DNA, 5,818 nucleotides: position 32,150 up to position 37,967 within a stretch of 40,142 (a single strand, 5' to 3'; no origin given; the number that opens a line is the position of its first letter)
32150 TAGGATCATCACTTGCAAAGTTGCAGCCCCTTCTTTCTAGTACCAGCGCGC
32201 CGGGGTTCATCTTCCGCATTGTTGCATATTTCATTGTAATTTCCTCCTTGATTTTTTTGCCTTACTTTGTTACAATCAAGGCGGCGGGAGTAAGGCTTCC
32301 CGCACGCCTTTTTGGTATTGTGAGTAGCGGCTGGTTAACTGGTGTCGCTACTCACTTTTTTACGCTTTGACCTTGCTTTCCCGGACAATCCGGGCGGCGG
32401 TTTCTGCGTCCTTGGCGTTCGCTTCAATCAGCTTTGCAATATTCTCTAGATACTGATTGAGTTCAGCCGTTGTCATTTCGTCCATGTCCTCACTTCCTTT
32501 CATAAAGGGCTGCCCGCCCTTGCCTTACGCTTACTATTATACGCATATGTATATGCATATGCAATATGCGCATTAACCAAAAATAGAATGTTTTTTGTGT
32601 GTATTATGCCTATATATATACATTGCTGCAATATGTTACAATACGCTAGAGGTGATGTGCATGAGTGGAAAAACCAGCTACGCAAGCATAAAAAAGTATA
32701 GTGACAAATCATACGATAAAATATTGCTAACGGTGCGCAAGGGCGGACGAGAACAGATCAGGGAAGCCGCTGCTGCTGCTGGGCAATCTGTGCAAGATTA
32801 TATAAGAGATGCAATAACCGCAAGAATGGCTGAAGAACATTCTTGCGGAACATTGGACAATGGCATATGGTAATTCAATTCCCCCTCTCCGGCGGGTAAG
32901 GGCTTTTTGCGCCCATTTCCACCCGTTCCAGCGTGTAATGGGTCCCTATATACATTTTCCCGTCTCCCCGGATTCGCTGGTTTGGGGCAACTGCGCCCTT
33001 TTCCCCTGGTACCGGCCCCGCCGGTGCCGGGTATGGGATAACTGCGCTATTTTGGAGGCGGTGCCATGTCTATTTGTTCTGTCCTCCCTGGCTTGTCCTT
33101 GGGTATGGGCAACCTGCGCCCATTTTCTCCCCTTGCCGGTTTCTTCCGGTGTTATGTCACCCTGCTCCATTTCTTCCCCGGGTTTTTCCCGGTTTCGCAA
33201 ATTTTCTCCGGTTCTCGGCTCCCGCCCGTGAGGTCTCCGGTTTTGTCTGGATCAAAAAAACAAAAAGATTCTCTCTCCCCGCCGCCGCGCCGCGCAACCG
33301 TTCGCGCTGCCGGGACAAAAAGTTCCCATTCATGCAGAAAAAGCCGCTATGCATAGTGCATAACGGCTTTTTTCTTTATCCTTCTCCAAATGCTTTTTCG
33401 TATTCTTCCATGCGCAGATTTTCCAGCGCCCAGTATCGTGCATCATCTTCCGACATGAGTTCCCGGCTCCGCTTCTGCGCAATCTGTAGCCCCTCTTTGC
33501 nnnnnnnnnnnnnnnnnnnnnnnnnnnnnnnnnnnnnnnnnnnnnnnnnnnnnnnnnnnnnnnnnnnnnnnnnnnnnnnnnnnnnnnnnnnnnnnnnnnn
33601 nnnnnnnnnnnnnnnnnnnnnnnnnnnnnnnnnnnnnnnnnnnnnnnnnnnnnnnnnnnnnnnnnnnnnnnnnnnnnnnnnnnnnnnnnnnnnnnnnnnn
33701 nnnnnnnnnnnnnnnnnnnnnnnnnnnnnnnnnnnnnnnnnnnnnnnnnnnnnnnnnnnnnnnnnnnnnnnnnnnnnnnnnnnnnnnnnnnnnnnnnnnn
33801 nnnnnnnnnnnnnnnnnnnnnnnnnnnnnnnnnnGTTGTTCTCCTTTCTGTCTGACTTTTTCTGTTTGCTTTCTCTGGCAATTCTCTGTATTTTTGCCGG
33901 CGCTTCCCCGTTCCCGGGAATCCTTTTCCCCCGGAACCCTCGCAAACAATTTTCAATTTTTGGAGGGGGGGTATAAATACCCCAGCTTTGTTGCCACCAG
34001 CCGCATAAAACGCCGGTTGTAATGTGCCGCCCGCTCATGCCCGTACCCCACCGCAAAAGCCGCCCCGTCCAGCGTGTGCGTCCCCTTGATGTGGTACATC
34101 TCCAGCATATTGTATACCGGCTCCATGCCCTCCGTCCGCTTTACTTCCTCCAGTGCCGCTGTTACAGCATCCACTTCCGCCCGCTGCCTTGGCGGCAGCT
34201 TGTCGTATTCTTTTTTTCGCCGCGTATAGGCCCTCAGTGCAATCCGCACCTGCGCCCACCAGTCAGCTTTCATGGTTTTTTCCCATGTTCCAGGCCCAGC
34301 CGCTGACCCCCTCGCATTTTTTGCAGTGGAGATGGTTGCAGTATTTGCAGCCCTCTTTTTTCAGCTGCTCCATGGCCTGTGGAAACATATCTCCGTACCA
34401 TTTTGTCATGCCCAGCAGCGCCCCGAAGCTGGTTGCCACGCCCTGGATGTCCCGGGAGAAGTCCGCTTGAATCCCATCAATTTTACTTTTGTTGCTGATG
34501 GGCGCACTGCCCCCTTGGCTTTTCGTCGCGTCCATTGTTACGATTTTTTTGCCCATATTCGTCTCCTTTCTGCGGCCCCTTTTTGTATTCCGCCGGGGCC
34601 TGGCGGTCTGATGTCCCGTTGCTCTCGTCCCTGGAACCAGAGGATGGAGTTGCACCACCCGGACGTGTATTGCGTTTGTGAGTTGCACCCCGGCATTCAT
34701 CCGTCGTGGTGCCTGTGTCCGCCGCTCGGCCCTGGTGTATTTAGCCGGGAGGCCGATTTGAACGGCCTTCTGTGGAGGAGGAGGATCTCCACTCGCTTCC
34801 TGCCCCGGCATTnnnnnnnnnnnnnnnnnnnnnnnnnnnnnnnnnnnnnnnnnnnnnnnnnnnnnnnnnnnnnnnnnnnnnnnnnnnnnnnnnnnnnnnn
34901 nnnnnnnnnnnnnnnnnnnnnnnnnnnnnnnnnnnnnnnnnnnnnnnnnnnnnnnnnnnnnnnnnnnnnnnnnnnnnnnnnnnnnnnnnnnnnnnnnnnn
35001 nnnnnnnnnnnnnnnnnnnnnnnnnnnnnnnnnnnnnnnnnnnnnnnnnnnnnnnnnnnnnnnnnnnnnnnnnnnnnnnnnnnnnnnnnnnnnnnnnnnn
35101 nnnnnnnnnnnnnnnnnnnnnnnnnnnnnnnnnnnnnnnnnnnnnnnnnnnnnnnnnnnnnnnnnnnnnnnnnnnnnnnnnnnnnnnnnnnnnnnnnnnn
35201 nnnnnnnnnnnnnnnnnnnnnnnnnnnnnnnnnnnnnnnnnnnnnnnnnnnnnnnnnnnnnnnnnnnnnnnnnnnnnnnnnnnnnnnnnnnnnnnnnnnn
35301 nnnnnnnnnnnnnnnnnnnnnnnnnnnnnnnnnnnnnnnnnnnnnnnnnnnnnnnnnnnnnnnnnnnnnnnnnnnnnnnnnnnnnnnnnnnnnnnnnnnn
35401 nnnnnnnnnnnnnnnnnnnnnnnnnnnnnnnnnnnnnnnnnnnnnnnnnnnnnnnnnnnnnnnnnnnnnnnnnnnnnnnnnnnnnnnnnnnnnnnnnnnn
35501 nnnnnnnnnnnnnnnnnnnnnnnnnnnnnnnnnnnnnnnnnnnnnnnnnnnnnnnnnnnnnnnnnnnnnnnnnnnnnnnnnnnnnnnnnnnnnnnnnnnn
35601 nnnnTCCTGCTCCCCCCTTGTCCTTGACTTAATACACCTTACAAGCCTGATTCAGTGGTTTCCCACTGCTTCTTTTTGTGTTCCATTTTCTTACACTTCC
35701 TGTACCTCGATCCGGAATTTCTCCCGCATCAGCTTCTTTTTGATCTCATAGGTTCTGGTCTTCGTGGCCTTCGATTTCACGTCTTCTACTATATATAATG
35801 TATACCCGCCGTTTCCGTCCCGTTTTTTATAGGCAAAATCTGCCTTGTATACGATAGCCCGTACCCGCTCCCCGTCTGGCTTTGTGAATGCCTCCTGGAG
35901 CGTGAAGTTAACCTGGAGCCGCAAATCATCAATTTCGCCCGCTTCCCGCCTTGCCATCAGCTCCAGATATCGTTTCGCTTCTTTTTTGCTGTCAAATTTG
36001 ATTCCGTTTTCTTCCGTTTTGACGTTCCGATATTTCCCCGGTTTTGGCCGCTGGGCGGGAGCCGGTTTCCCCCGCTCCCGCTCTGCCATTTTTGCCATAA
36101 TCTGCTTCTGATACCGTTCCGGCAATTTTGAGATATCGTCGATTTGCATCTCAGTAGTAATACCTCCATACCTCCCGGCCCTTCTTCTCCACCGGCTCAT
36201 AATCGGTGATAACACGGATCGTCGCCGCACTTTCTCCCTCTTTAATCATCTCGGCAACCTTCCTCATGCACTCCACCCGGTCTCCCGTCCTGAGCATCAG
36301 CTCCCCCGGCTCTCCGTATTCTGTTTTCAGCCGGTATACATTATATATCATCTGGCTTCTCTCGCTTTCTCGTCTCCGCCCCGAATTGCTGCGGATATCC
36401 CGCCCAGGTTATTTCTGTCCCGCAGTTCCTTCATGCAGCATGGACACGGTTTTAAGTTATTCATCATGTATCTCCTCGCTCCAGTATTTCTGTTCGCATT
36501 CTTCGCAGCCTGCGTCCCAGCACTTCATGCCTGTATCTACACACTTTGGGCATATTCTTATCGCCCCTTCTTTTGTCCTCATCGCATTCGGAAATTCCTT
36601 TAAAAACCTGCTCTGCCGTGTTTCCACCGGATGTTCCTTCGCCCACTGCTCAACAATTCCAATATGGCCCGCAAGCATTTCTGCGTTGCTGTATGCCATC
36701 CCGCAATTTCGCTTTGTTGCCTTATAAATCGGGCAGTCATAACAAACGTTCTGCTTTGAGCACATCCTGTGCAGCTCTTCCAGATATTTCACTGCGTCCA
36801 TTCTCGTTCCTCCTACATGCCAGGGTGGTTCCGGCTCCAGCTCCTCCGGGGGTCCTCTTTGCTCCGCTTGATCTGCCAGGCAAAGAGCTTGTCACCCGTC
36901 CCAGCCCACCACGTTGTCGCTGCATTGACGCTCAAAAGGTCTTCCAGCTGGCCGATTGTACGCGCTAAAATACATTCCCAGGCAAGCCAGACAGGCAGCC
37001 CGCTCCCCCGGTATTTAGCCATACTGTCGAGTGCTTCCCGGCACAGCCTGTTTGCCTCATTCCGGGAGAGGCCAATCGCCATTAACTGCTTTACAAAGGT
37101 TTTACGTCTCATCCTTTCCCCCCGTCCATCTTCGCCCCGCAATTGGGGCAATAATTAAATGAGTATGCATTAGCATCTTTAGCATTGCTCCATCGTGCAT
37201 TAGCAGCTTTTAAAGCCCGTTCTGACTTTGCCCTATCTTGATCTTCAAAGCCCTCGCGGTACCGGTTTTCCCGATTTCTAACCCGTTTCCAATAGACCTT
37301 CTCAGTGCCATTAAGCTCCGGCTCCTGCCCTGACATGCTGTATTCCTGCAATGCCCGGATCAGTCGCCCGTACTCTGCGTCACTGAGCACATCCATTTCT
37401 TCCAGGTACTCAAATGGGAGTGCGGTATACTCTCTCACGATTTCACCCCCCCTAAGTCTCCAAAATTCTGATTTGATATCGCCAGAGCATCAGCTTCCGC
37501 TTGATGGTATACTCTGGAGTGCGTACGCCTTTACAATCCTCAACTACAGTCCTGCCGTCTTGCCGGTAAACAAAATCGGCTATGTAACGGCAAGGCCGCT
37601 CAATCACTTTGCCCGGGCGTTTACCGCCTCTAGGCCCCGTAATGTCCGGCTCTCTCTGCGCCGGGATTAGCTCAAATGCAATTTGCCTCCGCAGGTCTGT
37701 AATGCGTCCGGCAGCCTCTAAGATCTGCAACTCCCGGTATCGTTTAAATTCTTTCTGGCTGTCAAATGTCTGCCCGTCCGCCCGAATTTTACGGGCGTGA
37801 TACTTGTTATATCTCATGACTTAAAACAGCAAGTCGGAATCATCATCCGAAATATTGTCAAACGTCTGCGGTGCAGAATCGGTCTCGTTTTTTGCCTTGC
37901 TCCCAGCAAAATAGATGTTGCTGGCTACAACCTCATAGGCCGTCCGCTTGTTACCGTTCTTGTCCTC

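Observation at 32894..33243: ORF-free 0.5 kb with four 26-bp iterons and a CCGGTT motif cluster, next to the RHH gene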

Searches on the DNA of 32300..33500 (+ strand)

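Call 13: search_dna_similar(query=window:32500-33400:+, collection=phages, mode=distant)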
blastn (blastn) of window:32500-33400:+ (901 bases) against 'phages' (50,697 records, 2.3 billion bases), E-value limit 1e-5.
No match.

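Call 52: search_rna_families(source=window, start=32300, end=33500, threshold=evalue, max_evalue=5)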
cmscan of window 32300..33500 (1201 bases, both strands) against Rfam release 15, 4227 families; matches with E-value up to 5: 10.
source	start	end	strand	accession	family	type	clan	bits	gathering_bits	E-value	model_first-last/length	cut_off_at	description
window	32543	32620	+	RF04217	mir-297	Gene; miRNA;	-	26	90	0.056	1-71/71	no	mir-297 microRNA precursor family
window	33332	33379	+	RF00962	mir-586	Gene; miRNA;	-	23.7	89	0.031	1-87/87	no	mir-586 microRNA precursor family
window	32999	33053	+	RF02396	sau-5949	Gene; sRNA;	-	21.2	56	1.8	1-59/59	no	Staphylococcus sRNA sau-5949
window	32547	32623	+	RF04176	mir-3149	Gene; miRNA;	-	20.1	100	0.87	1-83/83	no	mir-3149 microRNA precursor family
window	33353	33454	-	RF01209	snR76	Gene; snRNA; snoRNA; CD-box;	CL00071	18.9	55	0.6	1-101/101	no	Small nucleolar RNA snR76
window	32547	32623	+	RF03747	mir-4536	Gene; miRNA;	-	18.3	76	3.4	1-88/88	no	mir-4536 microRNA precursor family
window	32547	32623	-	RF04176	mir-3149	Gene; miRNA;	-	18.1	100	3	1-83/83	no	mir-3149 microRNA precursor family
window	32538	32574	+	RF04052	mir-466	Gene; miRNA;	-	17.6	85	3.4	1-80/80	no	mir-466 microRNA precursor family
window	32815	32851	-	RF03519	mir-238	Gene; miRNA;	-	17.3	80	3.1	1-85/85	no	mir-238 microRNA precursor family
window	33090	33192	-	RF00226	IRES_n-myc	Cis-reg; IRES;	-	10.2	40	0.86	40-142/322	no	n-myc internal ribosome entry site (IRES)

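Call 102: search_dna_similar(query=window:32600-33400:+, collection=plasmids, mode=distant)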
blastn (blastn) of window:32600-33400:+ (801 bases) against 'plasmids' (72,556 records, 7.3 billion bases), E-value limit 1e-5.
No match.

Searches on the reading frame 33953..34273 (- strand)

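Call 17: search_protein_families(library=pfam, max_evalue=0.01, proteins=[window:33953-34273:-])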
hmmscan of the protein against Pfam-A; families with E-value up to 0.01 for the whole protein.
window:33953-34273:- (106 aa): 0 families

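Call 18: search_protein_families(library=phrogs, max_evalue=0.001, proteins=[window:33953-34273:-])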
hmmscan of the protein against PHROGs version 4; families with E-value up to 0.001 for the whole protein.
window:33953-34273:- (106 aa): 0 families

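Call 83: search_protein_families(library=pfam, max_evalue=1, proteins=[window:33953-34273:-])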
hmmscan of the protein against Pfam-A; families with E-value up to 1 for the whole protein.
window:33953-34273:- (106 aa): 1 family
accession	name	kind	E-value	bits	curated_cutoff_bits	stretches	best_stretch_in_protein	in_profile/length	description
PF24708.1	Lip_C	-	0.092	11.9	27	1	59-84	64-89/380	Lipase-like, C-terminal domain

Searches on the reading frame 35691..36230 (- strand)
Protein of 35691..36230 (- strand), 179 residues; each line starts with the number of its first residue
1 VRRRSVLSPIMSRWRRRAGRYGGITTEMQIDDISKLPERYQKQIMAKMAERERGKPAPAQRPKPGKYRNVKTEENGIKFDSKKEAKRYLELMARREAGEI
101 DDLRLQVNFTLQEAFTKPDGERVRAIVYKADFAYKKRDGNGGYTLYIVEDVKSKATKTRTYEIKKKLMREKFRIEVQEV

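Call 25: search_protein_families(library=phrogs, max_evalue=0.001, proteins=[window:35691-36230:-])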
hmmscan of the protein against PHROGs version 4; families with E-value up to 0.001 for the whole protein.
window:35691-36230:- (179 aa): 3 families
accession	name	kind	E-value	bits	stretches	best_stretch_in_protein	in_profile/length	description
phrog_190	-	DNA, RNA and nucleotide metabolism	1.2e-41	144.1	1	31-179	141-281/338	Holliday junction resolvase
phrog_32087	-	unknown function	2e-09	38.6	1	124-179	15-67/67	-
phrog_31719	-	unknown function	3.1e-06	28.1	1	66-132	3-64/65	-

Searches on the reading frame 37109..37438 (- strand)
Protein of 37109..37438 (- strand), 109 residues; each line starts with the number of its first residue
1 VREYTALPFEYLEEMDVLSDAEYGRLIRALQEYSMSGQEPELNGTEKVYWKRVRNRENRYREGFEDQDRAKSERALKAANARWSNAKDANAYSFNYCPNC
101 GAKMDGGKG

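Call 25: search_protein_families(library=phrogs, max_evalue=0.001, proteins=[window:37109-37438:-])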
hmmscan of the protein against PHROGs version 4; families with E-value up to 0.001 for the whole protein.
window:37109-37438:- (109 aa): 3 families
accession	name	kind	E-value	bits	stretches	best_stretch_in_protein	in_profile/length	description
phrog_16304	-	unknown function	2.5e-13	51.5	1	2-90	4-92/244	-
phrog_1494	-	unknown function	8.6e-05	22.8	1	59-106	165-211/226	-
phrog_15768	-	unknown function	0.00047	21.2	1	10-56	10-56/228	-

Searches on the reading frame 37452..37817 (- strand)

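Call 25: search_protein_families(library=phrogs, max_evalue=0.001, proteins=[window:37452-37817:-])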
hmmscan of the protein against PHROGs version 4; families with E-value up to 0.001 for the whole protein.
window:37452-37817:- (121 aa): 2 families
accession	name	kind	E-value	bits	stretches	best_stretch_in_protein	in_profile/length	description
phrog_190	-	DNA, RNA and nucleotide metabolism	2.5e-36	126.7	1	1-120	173-280/338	Holliday junction resolvase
phrog_32087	-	unknown function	2.3e-13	51.3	1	69-120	10-66/67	-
